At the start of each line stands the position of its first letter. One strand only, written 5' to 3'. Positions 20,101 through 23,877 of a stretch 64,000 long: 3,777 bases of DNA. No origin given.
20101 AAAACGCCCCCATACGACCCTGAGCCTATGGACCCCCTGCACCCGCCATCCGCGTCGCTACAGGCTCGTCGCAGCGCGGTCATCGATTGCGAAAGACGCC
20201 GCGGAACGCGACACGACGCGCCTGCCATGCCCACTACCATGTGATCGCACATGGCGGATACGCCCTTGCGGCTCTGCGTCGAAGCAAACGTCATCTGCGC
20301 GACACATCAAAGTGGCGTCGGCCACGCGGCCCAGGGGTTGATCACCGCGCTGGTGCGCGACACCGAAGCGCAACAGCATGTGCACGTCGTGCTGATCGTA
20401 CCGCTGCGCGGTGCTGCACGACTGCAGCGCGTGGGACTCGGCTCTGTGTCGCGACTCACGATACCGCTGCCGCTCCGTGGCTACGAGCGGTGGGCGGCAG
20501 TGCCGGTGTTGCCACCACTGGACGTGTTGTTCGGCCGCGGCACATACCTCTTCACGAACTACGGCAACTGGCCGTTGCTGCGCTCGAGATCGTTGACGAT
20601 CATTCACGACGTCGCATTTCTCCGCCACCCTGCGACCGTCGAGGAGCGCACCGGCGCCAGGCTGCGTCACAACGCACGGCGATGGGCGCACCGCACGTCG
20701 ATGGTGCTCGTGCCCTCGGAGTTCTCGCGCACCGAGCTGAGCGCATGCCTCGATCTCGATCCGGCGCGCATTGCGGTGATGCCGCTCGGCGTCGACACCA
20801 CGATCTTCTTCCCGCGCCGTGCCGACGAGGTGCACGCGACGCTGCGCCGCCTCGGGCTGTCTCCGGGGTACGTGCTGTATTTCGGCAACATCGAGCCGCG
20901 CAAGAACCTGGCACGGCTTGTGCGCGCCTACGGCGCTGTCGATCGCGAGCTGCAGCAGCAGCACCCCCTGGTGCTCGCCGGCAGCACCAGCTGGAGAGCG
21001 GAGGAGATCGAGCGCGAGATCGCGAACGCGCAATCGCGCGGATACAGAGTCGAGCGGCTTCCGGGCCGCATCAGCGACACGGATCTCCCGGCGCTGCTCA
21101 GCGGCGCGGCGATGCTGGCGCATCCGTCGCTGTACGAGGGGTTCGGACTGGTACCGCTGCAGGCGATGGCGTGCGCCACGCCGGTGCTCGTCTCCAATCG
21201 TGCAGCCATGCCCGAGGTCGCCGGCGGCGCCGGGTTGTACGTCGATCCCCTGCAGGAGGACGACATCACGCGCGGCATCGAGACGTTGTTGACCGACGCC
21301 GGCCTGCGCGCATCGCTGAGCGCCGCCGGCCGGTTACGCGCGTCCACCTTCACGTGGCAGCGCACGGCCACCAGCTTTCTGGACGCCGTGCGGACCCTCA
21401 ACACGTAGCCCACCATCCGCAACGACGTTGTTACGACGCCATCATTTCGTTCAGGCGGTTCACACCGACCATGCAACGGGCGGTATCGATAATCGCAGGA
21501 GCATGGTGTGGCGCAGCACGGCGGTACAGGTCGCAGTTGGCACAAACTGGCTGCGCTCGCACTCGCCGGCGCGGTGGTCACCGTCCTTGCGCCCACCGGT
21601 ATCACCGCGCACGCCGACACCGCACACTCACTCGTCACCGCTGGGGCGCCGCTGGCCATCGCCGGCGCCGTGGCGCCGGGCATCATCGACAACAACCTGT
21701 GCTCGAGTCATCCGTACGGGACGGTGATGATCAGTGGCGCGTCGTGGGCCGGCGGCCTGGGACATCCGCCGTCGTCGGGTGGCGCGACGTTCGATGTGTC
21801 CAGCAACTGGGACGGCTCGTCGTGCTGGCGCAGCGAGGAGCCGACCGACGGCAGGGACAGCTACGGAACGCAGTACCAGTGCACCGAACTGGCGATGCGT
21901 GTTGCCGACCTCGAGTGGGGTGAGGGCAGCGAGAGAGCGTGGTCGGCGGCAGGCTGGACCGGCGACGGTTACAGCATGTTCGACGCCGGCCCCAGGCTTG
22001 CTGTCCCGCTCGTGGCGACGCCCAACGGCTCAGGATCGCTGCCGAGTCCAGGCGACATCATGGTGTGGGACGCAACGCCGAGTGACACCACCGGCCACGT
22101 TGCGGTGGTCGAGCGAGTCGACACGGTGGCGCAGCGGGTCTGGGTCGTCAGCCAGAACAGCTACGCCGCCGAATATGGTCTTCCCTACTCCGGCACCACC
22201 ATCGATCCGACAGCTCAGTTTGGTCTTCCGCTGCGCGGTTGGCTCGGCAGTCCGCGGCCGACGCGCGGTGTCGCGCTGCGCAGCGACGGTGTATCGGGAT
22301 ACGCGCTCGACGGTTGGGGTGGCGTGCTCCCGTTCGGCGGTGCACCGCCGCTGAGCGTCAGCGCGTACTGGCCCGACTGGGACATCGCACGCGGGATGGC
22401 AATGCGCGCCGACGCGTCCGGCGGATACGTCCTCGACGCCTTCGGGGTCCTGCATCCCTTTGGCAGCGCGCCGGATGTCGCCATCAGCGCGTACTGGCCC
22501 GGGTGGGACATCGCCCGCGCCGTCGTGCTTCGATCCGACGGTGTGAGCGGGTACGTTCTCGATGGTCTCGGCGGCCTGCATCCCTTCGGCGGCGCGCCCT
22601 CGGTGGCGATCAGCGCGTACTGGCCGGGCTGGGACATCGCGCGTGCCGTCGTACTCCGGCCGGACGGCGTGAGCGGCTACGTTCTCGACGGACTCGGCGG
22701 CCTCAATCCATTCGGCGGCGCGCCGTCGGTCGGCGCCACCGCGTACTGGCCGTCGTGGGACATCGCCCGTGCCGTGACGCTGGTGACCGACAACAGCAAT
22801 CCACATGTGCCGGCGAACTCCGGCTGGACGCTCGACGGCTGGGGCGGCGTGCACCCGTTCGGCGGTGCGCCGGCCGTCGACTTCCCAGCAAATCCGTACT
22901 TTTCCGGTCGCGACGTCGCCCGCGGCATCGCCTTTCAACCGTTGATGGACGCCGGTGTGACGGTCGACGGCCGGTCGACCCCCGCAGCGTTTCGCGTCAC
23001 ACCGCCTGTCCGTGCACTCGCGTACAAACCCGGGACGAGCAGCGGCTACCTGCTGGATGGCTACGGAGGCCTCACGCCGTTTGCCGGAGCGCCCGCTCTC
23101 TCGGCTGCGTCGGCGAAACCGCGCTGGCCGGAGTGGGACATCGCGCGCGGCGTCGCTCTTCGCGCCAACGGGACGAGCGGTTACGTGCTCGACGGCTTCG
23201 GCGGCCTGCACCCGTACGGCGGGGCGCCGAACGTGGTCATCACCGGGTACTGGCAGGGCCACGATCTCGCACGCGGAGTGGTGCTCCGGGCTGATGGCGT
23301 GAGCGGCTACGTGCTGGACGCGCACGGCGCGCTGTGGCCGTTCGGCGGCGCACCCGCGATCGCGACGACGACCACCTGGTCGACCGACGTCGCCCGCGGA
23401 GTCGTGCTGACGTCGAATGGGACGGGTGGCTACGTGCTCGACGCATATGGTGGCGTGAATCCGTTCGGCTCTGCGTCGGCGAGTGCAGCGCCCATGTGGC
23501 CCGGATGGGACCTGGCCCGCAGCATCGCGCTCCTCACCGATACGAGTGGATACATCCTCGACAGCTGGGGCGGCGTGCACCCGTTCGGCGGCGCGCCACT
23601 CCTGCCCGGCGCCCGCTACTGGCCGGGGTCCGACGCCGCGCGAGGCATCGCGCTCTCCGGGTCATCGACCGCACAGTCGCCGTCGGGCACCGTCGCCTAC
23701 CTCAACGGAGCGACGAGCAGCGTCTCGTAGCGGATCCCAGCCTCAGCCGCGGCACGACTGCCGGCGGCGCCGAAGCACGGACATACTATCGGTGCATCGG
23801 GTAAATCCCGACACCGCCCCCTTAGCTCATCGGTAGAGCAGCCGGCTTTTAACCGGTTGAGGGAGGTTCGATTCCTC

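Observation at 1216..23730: Unrecognised ~42-aa tandem repeat shared by three secreted enzymes (metzincin protease, FG-GAP/FN3 protein, CHAP amidase)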

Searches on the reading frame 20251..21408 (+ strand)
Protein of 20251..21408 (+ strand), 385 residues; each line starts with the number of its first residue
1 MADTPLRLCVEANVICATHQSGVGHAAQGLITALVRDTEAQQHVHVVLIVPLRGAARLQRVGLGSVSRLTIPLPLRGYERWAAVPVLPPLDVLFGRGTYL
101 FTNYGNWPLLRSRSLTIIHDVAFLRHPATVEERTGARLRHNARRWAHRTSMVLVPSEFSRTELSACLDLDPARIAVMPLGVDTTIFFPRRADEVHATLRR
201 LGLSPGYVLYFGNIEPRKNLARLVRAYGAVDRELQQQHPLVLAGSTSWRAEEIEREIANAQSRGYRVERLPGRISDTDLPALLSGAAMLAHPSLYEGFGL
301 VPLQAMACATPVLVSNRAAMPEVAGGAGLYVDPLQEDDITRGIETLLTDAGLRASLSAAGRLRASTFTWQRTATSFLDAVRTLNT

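Call 18: search_protein_families(library=pfam, proteins=[window:20251-21408:+], max_evalue=0.001)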
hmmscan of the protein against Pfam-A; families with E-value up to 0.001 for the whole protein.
window:20251-21408:+ (385 aa): 5 families
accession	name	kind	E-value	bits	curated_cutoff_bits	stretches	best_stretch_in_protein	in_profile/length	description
PF00534.26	Glycos_transf_1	-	2.8e-26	92.5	26.4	1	206-362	16-171/172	Glycosyl transferases group 1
PF13692.12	Glyco_trans_1_4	-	6.1e-22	78.9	27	1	207-349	3-142/142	Glycosyl transferases group 1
PF20706.3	GT4-conflict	-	1.2e-17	64.5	26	1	207-318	199-314/385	Family 4 Glycosyltransferase in conflict systems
PF13439.12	Glyco_transf_4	-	3.1e-07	31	28.5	1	42-184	18-169/170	Glycosyltransferase Family 4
PF13524.12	Glyco_trans_1_2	-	5.1e-05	23.7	25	1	236-378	13-144/144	Glycosyl transferase-like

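Call 42: search_protein_families(library=ncbifam, proteins=[window:20251-21408:+], max_evalue=0.00001)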
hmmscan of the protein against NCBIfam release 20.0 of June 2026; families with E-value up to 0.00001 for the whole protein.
window:20251-21408:+ (385 aa): 16 families
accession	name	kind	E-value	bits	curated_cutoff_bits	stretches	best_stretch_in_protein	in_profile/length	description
TIGR04047.1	MSMEG_0565_glyc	hypoth_equivalog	4.6e-33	114.8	259.85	1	131-379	121-370/373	MSMEG_0565 family glycosyltransferase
TIGR02149.1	glgA_Coryne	subfamily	7.4e-25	87.9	302.4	1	151-378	147-385/391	glycogen synthase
NF053787.1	GlcN_PG_synth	equivalog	4.2e-21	75.2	480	1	128-382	119-358/361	N-acetylglucosaminyl phosphatidylglycerol synthase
TIGR03449.1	mycothiol_MshA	equivalog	6.2e-21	74.7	462.5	1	159-381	175-401/406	D-inositol-3-phosphate glycosyltransferase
NF041876.1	EPS_EpsE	equivalog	2.7e-15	56.5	400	1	161-373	174-386/389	exopolysaccharide biosynthesis GT4 family glycosyltransferase EpsE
TIGR03088.1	stp2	hypoth_equivalog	1.2e-13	50.9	409.05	1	163-378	151-368/374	TIGR03088 family PEP-CTERM/XrtA system glycosyltransferase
NF038295.1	EPS_HpsP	equivalog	1.5e-13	50.5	550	1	175-381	179-385/388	hormogonium polysaccharide biosynthesis glycosyltransferase HpsP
TIGR02472.1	sucr_P_syn_N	equivalog_domain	3.4e-13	49.2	576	1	165-380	202-438/439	sucrose-phosphate synthase, putative, glycosyltransferase domain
TIGR03999.1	thiol_BshA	equivalog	3.9e-12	45.8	273.7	1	149-378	145-368/375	N-acetyl-alpha-D-glucosaminyl L-malate synthase BshA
NF012028.0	PRK15484.1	subfamily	8.1e-10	38.3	618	1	148-380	139-375/380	lipopolysaccharide N-acetylglucosaminyltransferase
NF038229.1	Glyco4_Geo_Pelo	equivalog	2.8e-08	33.2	400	1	145-376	106-329/338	GPMC system family 4 glycosyltransferase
NF038298.1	EPS_HpsO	equivalog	3.3e-08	32.7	575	1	295-378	298-382/388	hormogonium polysaccharide biosynthesis glycosyltransferase HpsO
NF041010.1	glycosy_Agl16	equivalog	4.3e-07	29.1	575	1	122-378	108-346/352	glycosylation protein Agl16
NF047684.1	TeichurnBiosyTuaC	equivalog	2.4e-06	26.7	550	1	174-350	187-355/391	teichuronic acid biosynthesis protein TuaC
NF050063.1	ProtGlycPglJ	equivalog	3.9e-06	26.3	500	0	204-376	193-359/363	N-acetylgalactosamine-N,N'-diacetylbacillosaminyl-diphospho-undecaprenol 4-alpha-N-acetylgalactosaminyltransferase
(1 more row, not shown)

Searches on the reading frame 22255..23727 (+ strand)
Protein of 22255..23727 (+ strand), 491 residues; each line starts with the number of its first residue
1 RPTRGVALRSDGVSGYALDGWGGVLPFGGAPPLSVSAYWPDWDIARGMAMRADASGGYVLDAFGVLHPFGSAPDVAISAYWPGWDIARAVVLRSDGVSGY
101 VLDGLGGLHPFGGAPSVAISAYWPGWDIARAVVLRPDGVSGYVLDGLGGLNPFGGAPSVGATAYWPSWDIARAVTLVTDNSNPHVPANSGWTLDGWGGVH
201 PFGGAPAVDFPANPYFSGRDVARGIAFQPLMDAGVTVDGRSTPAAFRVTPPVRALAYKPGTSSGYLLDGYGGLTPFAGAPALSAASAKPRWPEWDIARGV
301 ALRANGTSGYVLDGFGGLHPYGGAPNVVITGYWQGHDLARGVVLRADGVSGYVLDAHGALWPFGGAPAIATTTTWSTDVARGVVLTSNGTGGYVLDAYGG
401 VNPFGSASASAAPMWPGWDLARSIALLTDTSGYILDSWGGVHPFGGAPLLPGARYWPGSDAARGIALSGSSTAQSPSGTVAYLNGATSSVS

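Call 50: find_homologous_proteins(query=window:22255-23727:+, max_evalue=1e-30)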
Query window:22255-23727:+ (491 aa): 2393 proteins with E <= 1e-30 among 8000 candidates; the best 120 are listed.
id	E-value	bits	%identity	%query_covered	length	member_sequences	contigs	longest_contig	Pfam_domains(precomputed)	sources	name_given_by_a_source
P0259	3.1e-214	731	68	100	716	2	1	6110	PF05257.23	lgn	-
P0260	1.2e-212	726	68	99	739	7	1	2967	PF05257.23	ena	-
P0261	2.4e-195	668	63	100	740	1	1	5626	PF05257.23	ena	-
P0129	1.1e-184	633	61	100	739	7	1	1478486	PF05257.23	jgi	jgi:hypothetical protein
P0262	3.2e-182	625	60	100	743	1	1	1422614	PF05257.23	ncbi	-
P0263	4.7e-181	621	60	100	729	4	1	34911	PF05257.23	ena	-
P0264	3.2e-171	589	49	95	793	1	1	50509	PF01183.27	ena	-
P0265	1.9e-169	583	57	100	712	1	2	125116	PF05257.23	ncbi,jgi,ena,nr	ncbi:MAG: CHAP domain-containing protein [Candidatus Dormibacteraeota bacterium]|nr:CHAP domain-cont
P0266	2.4e-165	569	59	98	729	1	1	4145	PF01183.27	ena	-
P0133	2.9e-154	533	44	95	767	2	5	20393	PF01551.30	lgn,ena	-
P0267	3.7e-145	503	46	90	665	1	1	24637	-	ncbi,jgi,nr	ncbi:MAG: acyltransferase [Acidimicrobiales bacterium]|jgi:hypothetical protein|nr:acyltransferase [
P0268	1.8e-144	501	50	58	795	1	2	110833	PF16640.12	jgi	jgi:hypothetical protein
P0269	8.6e-138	478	45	83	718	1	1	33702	PF01522.27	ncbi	-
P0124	9.3e-138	478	49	90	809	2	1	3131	PF01183.27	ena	-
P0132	1.7e-133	464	49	90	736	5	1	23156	PF05257.23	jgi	-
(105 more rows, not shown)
